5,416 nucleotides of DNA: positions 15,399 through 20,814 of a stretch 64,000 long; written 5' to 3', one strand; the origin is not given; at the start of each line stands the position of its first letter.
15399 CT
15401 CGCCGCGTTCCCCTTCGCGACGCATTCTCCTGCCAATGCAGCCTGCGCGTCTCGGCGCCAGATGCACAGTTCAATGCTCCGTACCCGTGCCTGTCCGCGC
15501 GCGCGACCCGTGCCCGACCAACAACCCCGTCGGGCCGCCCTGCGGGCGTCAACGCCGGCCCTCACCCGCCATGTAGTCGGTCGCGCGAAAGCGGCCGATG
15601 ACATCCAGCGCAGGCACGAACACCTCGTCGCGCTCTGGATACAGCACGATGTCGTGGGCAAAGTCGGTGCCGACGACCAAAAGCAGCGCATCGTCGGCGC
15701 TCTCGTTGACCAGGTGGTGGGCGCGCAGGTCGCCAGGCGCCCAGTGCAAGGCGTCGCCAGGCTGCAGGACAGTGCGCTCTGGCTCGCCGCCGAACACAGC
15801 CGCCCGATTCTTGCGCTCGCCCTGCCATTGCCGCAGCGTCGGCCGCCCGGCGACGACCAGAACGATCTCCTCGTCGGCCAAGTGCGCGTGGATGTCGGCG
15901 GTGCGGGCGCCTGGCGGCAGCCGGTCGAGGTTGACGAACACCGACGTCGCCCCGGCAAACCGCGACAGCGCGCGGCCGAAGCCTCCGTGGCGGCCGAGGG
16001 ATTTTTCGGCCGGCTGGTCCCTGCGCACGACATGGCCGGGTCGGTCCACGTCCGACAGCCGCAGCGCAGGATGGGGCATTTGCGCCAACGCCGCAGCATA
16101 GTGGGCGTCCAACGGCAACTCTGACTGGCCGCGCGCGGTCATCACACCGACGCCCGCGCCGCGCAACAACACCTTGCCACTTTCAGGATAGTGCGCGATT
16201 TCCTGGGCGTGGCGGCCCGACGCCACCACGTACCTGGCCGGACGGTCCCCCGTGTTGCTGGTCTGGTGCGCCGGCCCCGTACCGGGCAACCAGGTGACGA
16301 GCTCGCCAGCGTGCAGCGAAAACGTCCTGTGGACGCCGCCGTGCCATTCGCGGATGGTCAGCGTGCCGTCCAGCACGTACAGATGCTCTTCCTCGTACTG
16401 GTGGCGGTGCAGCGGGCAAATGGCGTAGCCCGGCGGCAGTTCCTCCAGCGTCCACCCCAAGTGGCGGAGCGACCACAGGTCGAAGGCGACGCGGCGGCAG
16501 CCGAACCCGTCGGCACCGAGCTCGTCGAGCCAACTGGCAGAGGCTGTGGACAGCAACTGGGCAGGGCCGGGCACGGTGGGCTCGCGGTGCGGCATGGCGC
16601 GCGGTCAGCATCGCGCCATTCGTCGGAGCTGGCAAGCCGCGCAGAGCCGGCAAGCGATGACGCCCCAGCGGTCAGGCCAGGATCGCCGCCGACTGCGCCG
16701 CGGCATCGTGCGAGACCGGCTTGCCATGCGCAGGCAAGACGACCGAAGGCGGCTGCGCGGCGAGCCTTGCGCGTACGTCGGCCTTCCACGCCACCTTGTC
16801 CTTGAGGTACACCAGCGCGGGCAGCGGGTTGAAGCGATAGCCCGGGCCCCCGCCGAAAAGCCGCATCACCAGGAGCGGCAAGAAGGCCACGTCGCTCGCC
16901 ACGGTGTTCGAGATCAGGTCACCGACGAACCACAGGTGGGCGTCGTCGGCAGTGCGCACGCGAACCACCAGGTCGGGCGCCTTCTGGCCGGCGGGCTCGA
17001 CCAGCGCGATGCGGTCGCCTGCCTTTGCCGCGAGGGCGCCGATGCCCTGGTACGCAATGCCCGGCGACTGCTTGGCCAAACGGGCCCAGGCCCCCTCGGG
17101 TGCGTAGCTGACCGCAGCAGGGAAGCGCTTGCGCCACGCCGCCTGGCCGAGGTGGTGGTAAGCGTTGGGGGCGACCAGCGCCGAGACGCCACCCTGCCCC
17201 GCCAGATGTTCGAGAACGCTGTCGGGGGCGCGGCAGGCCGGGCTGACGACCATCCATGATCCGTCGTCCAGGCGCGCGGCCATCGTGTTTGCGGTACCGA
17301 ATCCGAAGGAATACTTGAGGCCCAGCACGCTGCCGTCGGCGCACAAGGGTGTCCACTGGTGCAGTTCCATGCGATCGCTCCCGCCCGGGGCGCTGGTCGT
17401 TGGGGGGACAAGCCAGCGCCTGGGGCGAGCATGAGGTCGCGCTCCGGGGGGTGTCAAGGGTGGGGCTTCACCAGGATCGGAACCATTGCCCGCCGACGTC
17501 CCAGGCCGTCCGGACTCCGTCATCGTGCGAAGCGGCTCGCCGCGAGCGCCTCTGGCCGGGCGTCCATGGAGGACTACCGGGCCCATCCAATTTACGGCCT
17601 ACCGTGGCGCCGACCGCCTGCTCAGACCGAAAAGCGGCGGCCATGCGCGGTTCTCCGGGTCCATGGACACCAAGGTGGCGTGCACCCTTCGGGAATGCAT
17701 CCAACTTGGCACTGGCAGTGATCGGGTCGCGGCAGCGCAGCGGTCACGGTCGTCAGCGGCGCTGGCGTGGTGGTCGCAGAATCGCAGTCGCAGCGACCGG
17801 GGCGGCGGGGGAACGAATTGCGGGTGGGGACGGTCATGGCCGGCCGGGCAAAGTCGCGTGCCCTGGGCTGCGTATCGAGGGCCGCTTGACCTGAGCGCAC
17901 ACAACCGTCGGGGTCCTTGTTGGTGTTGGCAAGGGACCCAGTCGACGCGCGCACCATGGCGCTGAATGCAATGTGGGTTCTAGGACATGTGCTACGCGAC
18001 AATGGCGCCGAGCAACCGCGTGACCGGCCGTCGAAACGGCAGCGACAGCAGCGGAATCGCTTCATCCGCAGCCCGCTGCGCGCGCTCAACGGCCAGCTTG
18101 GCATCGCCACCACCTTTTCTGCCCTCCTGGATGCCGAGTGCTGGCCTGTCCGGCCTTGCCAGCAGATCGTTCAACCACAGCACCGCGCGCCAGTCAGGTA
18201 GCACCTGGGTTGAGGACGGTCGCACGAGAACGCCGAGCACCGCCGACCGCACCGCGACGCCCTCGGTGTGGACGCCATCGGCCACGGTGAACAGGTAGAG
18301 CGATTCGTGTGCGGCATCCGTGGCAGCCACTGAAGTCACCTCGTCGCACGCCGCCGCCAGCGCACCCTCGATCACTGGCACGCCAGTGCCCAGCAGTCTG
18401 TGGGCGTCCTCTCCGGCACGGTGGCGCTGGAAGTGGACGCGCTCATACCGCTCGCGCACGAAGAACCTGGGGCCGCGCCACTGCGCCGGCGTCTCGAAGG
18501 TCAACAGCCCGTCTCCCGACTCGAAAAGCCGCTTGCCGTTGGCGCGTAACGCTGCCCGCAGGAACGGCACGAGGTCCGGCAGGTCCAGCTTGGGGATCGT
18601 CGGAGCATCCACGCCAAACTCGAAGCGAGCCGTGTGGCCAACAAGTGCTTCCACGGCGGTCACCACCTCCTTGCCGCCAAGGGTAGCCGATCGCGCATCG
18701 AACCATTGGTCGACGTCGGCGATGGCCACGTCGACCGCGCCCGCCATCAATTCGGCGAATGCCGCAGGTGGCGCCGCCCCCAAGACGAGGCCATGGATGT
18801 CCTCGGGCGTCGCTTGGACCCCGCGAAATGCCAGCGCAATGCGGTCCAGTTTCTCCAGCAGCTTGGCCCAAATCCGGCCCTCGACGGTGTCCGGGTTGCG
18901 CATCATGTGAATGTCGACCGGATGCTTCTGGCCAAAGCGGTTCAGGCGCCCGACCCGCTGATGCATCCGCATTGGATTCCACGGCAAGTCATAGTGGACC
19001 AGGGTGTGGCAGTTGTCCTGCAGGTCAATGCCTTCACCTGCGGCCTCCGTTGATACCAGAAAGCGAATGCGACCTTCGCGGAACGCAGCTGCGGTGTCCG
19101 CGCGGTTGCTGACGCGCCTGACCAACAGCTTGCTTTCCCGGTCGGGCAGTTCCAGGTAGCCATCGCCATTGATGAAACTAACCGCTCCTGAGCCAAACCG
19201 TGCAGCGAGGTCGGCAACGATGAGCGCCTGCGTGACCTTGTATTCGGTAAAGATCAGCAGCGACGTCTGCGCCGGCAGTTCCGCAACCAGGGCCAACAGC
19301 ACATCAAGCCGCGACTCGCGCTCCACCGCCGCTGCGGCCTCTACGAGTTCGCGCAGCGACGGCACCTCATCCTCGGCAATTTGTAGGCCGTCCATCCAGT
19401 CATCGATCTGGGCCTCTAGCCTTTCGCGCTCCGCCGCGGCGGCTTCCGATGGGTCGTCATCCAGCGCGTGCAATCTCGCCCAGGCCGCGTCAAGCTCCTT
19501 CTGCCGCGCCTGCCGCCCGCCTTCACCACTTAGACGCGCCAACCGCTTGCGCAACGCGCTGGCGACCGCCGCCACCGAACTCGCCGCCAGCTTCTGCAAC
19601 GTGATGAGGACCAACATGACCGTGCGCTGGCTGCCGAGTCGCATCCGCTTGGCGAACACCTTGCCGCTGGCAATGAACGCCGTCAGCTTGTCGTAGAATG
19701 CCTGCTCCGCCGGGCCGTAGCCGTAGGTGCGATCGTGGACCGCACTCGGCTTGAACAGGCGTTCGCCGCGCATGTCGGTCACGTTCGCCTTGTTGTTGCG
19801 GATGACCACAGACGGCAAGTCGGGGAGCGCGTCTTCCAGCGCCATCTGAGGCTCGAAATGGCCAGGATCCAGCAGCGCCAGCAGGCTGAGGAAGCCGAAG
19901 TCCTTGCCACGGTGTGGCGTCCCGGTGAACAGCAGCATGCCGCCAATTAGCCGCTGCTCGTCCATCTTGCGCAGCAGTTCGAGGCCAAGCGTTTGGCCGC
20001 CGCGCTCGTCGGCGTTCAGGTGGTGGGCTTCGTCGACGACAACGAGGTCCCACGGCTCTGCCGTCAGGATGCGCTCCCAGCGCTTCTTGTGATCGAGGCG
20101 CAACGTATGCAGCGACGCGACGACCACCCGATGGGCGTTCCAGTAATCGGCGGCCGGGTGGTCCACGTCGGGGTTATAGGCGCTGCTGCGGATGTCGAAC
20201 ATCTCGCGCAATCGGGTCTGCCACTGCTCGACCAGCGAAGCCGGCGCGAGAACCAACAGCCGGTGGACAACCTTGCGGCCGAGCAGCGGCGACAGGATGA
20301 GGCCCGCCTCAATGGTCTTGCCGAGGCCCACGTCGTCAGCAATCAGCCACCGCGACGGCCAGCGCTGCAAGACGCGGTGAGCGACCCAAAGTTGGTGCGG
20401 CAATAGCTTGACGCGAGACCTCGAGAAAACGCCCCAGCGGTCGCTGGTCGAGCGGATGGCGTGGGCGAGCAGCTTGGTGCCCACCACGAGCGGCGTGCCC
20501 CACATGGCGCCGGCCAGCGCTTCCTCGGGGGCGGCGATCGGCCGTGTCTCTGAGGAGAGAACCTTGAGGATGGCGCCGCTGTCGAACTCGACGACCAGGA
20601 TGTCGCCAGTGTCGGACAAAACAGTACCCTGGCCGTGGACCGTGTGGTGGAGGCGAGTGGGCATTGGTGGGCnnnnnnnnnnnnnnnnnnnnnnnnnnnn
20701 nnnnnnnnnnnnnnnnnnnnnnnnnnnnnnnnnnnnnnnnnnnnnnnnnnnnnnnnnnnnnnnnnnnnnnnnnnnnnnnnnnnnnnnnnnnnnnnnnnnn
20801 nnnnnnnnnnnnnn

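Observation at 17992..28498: Candidate undescribed three-gene system: two giant sacsin/Hsp90-like GHKL ATPase proteins coupled to an SNF2 helicase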

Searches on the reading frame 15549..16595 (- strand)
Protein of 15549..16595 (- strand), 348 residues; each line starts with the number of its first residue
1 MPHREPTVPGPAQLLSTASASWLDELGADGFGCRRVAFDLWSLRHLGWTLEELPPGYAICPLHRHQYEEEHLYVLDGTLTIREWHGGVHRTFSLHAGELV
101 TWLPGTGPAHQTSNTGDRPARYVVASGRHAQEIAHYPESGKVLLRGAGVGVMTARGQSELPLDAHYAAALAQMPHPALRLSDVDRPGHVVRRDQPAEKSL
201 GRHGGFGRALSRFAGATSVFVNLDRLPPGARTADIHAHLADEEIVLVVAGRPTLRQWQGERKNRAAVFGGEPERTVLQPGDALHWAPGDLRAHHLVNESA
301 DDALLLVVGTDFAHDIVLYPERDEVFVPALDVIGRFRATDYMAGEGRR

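Call 10: search_protein_families(library=pfam, proteins=[window:15549-16595:-], max_evalue=0.01)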
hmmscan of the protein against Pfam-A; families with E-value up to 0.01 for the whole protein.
window:15549-16595:- (348 aa): 1 family
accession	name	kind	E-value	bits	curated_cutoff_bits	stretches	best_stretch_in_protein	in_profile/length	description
PF07883.17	Cupin_2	-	3.3e-19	68.8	27.2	2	50-124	2-68/70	Cupin domain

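Call 11: search_protein_families(library=padloc, proteins=[window:15549-16595:-], max_evalue=0.01)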
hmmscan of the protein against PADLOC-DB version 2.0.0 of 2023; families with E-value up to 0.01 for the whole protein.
window:15549-16595:- (348 aa): 0 families

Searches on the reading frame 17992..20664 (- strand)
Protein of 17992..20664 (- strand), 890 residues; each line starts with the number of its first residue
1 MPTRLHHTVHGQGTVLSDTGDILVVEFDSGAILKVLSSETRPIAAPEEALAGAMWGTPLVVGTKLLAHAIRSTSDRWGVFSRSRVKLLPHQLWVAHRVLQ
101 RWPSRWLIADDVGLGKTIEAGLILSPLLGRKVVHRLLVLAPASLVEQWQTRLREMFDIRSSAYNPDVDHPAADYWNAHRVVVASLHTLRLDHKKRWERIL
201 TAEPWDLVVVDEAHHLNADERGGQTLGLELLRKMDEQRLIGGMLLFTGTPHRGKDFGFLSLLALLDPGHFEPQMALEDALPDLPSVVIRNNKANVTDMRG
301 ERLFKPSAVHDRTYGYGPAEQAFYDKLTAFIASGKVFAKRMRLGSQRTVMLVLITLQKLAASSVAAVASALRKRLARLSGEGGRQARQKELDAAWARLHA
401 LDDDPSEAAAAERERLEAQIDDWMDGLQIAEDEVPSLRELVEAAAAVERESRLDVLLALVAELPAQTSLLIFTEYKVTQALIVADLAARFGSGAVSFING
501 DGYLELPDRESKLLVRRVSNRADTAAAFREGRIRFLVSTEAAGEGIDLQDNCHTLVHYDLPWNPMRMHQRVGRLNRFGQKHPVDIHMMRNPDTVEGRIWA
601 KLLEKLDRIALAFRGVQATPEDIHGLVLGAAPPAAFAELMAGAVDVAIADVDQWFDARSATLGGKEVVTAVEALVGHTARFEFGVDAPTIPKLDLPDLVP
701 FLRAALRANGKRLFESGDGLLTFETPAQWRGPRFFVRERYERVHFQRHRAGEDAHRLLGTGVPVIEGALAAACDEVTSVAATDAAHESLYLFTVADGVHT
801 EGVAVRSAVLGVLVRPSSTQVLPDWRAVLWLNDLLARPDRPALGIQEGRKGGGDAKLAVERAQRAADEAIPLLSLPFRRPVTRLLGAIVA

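Call 7: search_protein_families(library=pfam, proteins=[window:17992-20664:-], max_evalue=0.01)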
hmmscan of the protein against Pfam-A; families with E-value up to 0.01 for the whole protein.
window:17992-20664:- (890 aa): 4 families
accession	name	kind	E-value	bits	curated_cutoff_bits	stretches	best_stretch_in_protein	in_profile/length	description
PF00176.29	SNF2-rel_dom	-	2e-15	57.1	24.9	1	107-272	21-185/290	SNF2-related domain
PF00271.37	Helicase_C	-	1.6e-14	54.5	23.5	1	516-578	49-110/110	Helicase conserved C-terminal domain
PF04851.21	ResIII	-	4.1e-10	40.2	22.5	1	86-251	3-163/164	Type III restriction enzyme, res subunit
PF00270.35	DEAD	-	1.5e-06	28.5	26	1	106-251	17-161/167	DEAD/DEAH box helicase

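Call 8: search_protein_families(library=ncbifam, proteins=[window:17992-20664:-], max_evalue=0.01)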
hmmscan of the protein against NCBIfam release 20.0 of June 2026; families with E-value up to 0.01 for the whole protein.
window:17992-20664:- (890 aa): 21 families
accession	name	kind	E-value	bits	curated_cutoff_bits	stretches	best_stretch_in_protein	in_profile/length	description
NF038317.1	DISARM_DrmD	equivalog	4.7e-84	283.4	610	1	82-609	103-646/1021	DISARM system SNF2-like helicase DrmD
NF041062.1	DpdE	equivalog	7.8e-56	189.6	500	2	80-272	147-319/1048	protein DpdE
NF003426.0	PRK04914.1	equivalog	7.4e-50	170.1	576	2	75-271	142-337/959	RNA polymerase-associated protein RapA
NF038318.1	DISARM_DrmD_b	equivalog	3.9e-41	141.1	950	1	83-605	26-559/868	DISARM system SNF2-like helicase DrmD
NF042964.1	phospholipD_antiphage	equivalog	1.6e-40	139.2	1100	2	421-616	636-829/895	phospholipase D-like domain-containing anti-phage protein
NF058637.1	helic_SCO1167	equivalog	1.6e-23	82.8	1200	2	443-610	755-906/932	SCO1167/SCO6262 family helicase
NF053675.1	pilus_reg_Snf2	equivalog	5.4e-16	57.9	1100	2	519-599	914-994/1029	pilus expression-regulating Snf2 family helicase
NF010337.0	PRK13766.1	equivalog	5.4e-14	51.3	610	2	91-215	21-143/781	Hef nuclease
NF041790.1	anti-phage_ZorD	equivalog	4.8e-11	41.3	1500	2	452-585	906-1032/1035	type I Zorya anti-phage system protein ZorD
NF008394.0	PRK11192.1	equivalog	5.7e-06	25.4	507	1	520-581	285-345/441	ATP-dependent RNA helicase SrmB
NF002340.1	PRK01297.1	equivalog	8.1e-06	24.9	564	1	521-587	288-352/372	ATP-dependent RNA helicase RhlB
NF053631.1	RNA_helic_CshA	equivalog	9.7e-06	24.7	646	1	520-580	275-334/434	degradosome RNA helicase CshA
NF008744.0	PRK11776.1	equivalog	2.8e-05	22.9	524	1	442-580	219-339/460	ATP-dependent RNA helicase DbpA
NF007882.0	PRK10590.1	equivalog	4.4e-05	22.6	743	1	521-576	284-338/456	ATP-dependent RNA helicase RhlE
TIGR04121.1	DEXH_lig_assoc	equivalog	0.00016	19.6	850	0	520-575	290-344/804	ligase-associated DNA damage response DEXH box helicase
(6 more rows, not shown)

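Call 9: search_protein_families(library=padloc, proteins=[window:17992-20664:-], max_evalue=0.01)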
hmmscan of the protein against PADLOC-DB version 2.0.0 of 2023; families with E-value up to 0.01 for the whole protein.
window:17992-20664:- (890 aa): 51 families (the best 25 are shown)
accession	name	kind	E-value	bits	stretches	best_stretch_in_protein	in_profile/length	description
PDLC02634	DrmD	-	8.7e-221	733.2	1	6-836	12-841/900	DrmD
PDLC02621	DrmD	-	7.9e-77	257.4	1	82-609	117-656/1040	DrmD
PDLC02500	BrxHI|BrxHII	-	4.2e-72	242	1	83-618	87-613/933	BrxHI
PDLC00659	HmaA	-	2.9e-69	232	1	82-615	100-648/1176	SNF2 helicase / DEAD-box helicase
PDLC02504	BrxHI|BrxHII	-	1.5e-63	213.1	1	80-610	103-614/971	BrxHII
PDLC02572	DrmA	-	1.2e-56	190.3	1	82-582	114-626/1043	DrmA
PDLC02632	DrmD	-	2.1e-45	153.4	1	82-582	119-629/662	DrmD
PDLC02623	DrmD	-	1.2e-43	147.1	2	525-608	571-655/1040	DrmD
PDLC02619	DrmD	-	9e-43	144.5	1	80-606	26-563/872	DrmD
PDLC02840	DpdE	-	1.7e-42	143.8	2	76-270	147-322/1091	DpdE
PDLC02620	DrmD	-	1.5e-40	137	1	84-609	97-609/1060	DrmD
PDLC02843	DpdE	-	1.7e-39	133.5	2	82-272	154-319/1091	DpdE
PDLC02633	DrmD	-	1.8e-38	130.1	1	82-623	121-674/839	DrmD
PDLC02844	DpdE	-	1.4e-34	117.2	2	82-274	149-329/1074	DpdE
PDLC02846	DpdE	-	2.6e-34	116.3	2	81-270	157-342/1034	DpdE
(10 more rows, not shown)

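Call 56: find_encoding_contigs(protein=window:17995-20664:-, flank=10000, max_places=3)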
Protein window:17995-20664:- (890 aa): no gene with exactly this product is on record in the collection.

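Call 69: search_solved_structures(query=window:17995-20664:-, max_evalue=0.001)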
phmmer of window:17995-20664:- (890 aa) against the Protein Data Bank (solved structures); distinct sequences matched with E-value up to 0.001: 101 (the best 60 are shown).
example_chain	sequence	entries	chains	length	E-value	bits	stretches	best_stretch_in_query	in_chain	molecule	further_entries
8so8_A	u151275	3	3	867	2.6e-36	128.5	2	82-272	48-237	RNA polymerase-associated protein RapA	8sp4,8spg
4s20_K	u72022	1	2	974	2.7e-36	128.4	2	82-272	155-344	RNA polymerase-associated protein RapA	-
6bog_A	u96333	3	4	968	3.2e-36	128.2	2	82-272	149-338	RNA polymerase-associated protein RapA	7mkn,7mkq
7m8e_F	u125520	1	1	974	3.2e-36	128.1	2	82-272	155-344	RNA polymerase-associated protein RapA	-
8t0l_F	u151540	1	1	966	2.5e-35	125.2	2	83-272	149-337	RNA polymerase-associated protein RapA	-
7ux9_P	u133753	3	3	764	3.1e-15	58.7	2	534-665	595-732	ATP-dependent DNA helicase DDM1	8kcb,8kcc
8wh5_K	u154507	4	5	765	3.2e-15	58.7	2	534-665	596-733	ATP-dependent DNA helicase DDM1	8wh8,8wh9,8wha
8j90_K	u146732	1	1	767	3.2e-15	58.7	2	534-665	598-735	ATP-dependent DNA helicase DDM1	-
8skz_A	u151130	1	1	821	3.9e-15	58.4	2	534-665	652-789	ATP-dependent DNA helicase DDM1,Lymphoid-specific helicase chimera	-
7epu_B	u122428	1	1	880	2.2e-12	49.3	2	77-272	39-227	Chromodomain-helicase-DNA-binding protein 1-like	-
7enn_K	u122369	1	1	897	2.3e-12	49.2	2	77-272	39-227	Chromodomain-helicase-DNA-binding protein 1-like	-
7otq_K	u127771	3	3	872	2.5e-12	49.1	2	77-272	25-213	Chromodomain-helicase-DNA-binding protein 1-like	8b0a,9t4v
6hts_G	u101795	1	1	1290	5.6e-12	47.9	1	517-620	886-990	Chromatin-remodeling ATPase INO80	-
9ge5_G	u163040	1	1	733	6.5e-12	47.7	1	517-606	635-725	Chromatin-remodeling ATPase INO80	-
7zi4_G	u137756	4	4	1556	9.2e-12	47.2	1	517-620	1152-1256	Chromatin-remodeling ATPase INO80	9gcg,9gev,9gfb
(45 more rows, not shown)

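Call 93: find_related_loci(query=A5, collection=metagenome_contigs, flank=10000)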
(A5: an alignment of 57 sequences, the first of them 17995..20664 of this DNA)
Query A5 (890 aa) in metagenome_contigs; peptide patterns used: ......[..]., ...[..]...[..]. (x = any residue, [..] = any of these).
599 stretches matched a pattern (row limit reached: there are more); 477 encode a relative of the query (tblastn E <= 1e-3); the best 80 are kept; 80 distinct loci.
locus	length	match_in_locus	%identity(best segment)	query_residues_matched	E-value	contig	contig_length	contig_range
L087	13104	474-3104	53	4-884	0e+0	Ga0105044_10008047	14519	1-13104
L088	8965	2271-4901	52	4-884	0e+0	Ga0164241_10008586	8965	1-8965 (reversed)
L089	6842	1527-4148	44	11-889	0e+0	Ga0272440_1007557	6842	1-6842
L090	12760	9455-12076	45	5-880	0e+0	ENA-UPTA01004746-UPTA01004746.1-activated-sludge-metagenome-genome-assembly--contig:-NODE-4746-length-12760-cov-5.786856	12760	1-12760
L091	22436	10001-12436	48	11-825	0e+0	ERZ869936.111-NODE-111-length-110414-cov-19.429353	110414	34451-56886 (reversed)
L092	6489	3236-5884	46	3-890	0e+0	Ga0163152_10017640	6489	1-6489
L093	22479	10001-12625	46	11-888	0e+0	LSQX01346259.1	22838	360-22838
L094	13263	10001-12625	47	11-888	0e+0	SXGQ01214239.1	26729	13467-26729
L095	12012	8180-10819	47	5-889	0e+0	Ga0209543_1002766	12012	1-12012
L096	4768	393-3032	47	5-889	0e+0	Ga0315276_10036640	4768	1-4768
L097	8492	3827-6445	43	4-880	0e+0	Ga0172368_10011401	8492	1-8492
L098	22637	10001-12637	45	7-890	0e+0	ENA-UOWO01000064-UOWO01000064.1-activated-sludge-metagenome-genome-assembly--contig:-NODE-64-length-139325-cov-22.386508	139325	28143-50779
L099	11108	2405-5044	46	4-889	0e+0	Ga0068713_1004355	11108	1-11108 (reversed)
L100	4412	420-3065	45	5-889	0e+0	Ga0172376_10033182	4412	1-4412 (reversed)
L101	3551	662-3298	45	7-890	0e+0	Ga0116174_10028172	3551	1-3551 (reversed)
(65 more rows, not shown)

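Call 109: list_cluster_members(proteins=[P0121, window:17995-20664:-, window:25385-28498:-])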
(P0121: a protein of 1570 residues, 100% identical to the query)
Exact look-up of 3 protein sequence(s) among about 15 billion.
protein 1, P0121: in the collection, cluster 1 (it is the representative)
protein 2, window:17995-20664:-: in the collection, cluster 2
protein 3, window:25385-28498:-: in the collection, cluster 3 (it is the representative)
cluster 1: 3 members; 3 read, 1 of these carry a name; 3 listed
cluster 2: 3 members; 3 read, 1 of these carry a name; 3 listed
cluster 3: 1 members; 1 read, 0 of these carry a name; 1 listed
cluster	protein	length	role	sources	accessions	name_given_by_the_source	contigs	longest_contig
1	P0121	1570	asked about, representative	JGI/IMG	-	-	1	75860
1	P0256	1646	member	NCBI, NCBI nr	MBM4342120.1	MAG: hypothetical protein FJ100_01940 [Deltaproteobacteria bacterium] | hypothetical protein [Deltaproteobacteria bacterium]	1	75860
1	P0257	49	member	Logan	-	-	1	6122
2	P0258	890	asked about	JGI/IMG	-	-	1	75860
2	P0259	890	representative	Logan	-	-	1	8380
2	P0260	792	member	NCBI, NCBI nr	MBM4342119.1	MAG: DEAD/DEAH box helicase family protein [Deltaproteobacteria bacterium] | DEAD/DEAH box helicase family protein [Deltaproteobacteria bacterium]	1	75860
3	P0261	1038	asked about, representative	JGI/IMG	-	-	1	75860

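Call 114: find_related_loci(query=A5, collection=viral_contigs, flank=10000)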
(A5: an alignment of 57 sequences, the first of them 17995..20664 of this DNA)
Query A5 (890 aa) in viral_contigs; peptide patterns used: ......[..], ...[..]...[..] (x = any residue, [..] = any of these).
49 stretches matched a pattern; 14 encode a relative of the query (tblastn E <= 1e-3); 14 distinct loci.
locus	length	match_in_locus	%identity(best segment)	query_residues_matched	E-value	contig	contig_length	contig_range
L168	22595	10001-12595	42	4-879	0e+0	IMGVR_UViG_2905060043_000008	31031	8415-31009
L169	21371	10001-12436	30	10-792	4e-85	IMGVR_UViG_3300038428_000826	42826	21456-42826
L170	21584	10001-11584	32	82-613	1e-60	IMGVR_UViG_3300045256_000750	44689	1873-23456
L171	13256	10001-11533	33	83-609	2e-57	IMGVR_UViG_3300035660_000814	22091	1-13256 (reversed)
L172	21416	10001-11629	33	75-609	7e-54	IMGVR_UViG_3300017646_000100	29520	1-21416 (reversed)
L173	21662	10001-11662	31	56-609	3e-53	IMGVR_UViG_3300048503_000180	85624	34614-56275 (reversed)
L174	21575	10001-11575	33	60-609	3e-52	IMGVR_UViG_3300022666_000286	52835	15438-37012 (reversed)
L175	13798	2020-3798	31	48-638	7e-52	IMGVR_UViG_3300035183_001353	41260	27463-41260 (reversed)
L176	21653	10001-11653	30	73-609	3e-51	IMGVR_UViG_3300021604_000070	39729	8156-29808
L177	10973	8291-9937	32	75-609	1e-49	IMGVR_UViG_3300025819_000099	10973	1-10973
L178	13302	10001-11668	30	75-615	1e-48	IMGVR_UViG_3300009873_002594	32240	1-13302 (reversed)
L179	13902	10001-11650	32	90-582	2e-14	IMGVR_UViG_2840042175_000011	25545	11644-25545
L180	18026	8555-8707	48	530-581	1e-11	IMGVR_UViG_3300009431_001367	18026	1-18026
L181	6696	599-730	47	537-581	5e-10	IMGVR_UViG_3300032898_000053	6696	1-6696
